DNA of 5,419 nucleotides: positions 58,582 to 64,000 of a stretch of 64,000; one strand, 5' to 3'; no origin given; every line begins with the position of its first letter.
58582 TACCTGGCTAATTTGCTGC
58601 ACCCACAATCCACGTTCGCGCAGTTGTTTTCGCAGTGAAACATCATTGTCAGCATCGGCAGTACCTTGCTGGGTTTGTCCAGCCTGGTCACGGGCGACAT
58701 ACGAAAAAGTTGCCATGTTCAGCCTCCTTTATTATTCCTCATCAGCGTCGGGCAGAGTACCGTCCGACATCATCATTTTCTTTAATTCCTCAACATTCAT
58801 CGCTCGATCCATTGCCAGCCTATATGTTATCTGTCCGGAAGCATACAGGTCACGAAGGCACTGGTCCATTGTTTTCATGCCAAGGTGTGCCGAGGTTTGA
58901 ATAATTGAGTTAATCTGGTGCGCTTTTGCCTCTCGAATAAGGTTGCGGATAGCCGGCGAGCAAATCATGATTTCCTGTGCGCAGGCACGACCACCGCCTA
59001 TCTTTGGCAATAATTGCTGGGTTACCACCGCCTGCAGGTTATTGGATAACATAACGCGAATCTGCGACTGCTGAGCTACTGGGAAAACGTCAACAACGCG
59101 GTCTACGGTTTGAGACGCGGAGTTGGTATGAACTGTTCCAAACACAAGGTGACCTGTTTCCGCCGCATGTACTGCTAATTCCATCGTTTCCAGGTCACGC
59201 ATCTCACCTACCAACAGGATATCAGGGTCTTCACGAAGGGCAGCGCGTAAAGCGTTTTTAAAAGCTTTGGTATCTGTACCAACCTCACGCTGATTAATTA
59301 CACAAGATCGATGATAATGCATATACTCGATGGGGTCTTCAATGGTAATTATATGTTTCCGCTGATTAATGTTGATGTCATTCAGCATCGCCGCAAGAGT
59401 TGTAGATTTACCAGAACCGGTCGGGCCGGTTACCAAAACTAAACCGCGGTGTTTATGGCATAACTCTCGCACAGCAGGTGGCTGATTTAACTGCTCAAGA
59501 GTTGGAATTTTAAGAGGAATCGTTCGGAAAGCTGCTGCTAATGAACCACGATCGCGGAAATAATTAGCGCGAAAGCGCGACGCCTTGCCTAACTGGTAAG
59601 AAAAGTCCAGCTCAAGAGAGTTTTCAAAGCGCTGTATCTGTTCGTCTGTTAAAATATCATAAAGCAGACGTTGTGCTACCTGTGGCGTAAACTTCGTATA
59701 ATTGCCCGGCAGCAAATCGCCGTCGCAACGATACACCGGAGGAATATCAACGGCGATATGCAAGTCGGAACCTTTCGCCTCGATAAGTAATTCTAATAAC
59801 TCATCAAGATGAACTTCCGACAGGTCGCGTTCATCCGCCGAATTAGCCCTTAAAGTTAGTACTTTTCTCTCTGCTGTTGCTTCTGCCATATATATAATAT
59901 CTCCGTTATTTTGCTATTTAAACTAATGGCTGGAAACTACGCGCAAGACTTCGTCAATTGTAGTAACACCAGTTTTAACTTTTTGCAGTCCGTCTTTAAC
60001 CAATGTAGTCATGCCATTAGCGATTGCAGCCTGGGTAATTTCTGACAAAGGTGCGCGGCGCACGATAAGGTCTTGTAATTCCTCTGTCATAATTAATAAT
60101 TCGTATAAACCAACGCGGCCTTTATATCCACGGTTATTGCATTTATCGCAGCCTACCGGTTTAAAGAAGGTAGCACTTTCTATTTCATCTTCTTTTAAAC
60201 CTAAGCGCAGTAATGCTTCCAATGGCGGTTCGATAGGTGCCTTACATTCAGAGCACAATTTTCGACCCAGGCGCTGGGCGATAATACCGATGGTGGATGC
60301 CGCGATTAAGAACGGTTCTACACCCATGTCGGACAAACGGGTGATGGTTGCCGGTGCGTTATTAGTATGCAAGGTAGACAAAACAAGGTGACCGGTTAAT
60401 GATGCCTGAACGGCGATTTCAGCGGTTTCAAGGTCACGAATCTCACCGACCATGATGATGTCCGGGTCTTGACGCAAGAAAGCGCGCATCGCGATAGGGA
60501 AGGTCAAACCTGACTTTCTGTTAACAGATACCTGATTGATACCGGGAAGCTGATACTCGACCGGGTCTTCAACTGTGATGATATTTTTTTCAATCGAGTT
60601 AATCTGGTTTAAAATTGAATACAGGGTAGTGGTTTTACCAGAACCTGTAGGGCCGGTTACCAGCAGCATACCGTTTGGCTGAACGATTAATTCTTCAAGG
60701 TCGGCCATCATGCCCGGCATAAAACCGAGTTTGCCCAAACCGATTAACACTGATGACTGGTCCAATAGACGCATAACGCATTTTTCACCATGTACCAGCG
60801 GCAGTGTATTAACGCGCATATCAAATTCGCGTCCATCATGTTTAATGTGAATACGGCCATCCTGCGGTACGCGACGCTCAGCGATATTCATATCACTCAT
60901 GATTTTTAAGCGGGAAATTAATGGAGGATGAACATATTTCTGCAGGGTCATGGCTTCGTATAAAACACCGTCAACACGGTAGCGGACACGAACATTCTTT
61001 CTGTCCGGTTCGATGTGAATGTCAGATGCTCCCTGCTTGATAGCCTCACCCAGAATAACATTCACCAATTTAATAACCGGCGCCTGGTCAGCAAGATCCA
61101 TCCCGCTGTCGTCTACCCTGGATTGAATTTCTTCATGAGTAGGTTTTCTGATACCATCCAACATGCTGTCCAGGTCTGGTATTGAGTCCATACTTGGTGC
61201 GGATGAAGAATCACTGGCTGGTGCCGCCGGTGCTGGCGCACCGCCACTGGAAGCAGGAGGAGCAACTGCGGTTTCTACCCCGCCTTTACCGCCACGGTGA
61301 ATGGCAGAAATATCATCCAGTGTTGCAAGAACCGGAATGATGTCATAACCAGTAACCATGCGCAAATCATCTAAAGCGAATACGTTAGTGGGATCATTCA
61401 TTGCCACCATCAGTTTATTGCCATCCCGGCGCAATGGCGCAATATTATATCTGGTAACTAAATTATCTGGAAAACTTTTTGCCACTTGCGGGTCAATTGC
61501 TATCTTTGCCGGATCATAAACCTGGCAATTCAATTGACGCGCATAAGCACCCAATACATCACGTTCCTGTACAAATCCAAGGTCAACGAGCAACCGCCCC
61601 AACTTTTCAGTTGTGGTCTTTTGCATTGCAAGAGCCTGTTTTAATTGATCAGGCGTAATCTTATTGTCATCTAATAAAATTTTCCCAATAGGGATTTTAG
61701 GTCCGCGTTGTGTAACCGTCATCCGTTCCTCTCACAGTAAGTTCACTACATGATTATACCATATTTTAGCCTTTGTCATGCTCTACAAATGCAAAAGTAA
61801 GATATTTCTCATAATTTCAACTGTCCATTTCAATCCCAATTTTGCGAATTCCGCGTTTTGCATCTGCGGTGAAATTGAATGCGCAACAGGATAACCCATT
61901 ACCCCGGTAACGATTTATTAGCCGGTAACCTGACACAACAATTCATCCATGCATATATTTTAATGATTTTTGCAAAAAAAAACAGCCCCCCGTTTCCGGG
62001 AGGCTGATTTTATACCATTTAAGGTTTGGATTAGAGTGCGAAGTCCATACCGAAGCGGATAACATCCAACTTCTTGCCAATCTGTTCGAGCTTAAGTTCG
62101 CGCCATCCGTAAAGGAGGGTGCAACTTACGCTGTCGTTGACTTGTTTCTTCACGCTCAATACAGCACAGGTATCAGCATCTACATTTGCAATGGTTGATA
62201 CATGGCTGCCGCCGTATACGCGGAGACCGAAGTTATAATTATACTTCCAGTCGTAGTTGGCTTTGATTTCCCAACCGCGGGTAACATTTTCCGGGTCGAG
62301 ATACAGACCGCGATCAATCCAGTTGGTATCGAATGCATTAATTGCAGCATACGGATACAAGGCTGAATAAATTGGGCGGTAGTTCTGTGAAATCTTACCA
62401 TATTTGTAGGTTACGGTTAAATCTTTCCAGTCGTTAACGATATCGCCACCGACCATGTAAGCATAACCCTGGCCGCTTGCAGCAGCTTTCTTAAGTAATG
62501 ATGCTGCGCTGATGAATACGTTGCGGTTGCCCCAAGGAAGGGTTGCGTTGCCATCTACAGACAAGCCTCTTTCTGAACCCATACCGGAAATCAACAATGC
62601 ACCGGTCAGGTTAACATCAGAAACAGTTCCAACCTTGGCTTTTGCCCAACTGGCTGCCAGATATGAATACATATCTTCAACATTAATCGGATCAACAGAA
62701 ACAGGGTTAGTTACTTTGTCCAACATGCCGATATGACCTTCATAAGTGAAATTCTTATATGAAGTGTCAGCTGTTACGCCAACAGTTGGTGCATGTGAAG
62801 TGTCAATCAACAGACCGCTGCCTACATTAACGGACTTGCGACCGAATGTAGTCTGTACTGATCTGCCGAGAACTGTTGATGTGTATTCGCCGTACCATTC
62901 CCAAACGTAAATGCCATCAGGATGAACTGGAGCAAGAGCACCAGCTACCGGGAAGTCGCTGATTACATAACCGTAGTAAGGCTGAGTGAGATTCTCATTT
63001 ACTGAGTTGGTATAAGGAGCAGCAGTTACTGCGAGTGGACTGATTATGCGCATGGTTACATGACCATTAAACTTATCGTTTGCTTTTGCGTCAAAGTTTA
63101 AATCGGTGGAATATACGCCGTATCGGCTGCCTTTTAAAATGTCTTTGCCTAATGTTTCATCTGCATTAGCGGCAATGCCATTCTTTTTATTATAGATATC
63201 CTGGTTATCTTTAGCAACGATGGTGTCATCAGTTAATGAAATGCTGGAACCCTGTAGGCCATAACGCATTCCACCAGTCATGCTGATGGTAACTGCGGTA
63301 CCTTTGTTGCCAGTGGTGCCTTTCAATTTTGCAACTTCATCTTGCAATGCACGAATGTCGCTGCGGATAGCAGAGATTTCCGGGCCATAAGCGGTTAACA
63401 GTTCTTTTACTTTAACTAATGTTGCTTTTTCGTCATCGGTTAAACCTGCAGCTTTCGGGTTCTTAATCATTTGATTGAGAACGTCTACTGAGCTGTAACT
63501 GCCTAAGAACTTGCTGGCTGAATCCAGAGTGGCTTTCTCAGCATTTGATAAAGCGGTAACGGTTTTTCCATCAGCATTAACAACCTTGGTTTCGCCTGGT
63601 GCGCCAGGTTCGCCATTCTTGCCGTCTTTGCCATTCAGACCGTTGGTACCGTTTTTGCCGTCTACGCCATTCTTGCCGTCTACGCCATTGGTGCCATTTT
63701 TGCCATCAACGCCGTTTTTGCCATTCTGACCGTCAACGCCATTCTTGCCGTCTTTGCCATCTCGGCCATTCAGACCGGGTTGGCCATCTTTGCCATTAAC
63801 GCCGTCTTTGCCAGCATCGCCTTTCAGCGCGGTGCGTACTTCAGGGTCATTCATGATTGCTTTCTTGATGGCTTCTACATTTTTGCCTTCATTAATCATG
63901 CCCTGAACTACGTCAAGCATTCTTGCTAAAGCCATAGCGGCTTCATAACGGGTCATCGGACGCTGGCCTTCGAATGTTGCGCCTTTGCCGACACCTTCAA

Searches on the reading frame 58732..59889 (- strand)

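Call 56: search_protein_families(library=pfam, proteins=[window:58732-59889:-], max_evalue=0.00001)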
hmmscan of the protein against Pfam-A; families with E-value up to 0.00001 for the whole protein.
window:58732-59889:- (385 aa): 1 family
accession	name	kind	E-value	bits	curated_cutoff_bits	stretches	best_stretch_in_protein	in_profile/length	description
PF00437.27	T2SSE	-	1.5e-48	165.8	24.9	1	135-305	129-287/370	Type II/IV secretion system protein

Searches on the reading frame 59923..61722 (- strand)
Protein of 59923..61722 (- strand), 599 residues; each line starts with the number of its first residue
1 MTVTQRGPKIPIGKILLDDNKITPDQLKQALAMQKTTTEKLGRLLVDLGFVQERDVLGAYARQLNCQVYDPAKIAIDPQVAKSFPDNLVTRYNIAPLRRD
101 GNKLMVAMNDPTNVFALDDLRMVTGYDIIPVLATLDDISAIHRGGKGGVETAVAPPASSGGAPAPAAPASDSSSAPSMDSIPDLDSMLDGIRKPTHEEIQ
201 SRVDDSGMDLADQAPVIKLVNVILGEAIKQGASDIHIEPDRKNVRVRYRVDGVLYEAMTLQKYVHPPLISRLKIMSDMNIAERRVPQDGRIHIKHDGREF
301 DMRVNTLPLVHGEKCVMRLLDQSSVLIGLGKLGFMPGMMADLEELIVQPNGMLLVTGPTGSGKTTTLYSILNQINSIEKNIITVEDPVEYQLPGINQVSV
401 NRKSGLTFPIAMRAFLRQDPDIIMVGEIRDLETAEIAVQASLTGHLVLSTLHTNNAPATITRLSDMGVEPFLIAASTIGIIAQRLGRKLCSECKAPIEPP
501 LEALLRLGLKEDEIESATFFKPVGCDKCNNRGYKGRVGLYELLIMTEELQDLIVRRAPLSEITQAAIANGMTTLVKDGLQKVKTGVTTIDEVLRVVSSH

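Call 56: search_protein_families(library=pfam, proteins=[window:59923-61722:-], max_evalue=0.00001)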
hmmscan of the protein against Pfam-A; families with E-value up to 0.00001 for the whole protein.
window:59923-61722:- (599 aa): 2 families
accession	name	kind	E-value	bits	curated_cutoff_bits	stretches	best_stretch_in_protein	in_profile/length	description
PF00437.27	T2SSE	-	1.5e-141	471.8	24.9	1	210-594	2-370/370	Type II/IV secretion system protein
PF05157.20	MshEN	-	3.4e-17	62.6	23.1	1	66-141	3-79/90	MshEN domain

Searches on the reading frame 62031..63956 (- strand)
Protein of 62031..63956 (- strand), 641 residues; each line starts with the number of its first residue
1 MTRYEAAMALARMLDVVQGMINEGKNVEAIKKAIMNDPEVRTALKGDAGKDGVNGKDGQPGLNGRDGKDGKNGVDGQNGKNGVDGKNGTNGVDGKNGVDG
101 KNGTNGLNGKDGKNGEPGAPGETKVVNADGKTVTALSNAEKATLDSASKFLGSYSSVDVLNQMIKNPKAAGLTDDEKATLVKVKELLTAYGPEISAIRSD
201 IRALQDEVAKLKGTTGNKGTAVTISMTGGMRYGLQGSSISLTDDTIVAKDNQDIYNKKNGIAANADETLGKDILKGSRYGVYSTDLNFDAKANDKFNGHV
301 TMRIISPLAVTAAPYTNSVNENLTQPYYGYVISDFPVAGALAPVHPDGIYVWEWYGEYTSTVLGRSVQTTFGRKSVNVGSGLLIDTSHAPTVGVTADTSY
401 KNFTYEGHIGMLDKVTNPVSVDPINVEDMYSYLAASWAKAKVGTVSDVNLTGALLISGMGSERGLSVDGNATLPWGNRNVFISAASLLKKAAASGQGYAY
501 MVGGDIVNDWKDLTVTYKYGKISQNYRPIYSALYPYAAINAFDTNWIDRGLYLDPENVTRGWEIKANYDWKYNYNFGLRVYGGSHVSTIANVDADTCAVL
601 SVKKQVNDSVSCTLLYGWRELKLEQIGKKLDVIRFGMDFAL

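Call 56: search_protein_families(library=pfam, proteins=[window:62031-63956:-], max_evalue=0.00001)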
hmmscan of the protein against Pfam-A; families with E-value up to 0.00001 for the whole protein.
window:62031-63956:- (641 aa): 1 family
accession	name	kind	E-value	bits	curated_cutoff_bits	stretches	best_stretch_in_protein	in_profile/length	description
PF01391.23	Collagen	-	8.3e-14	51.5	27.2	2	46-97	4-55/60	Collagen triple helix repeat (20 copies)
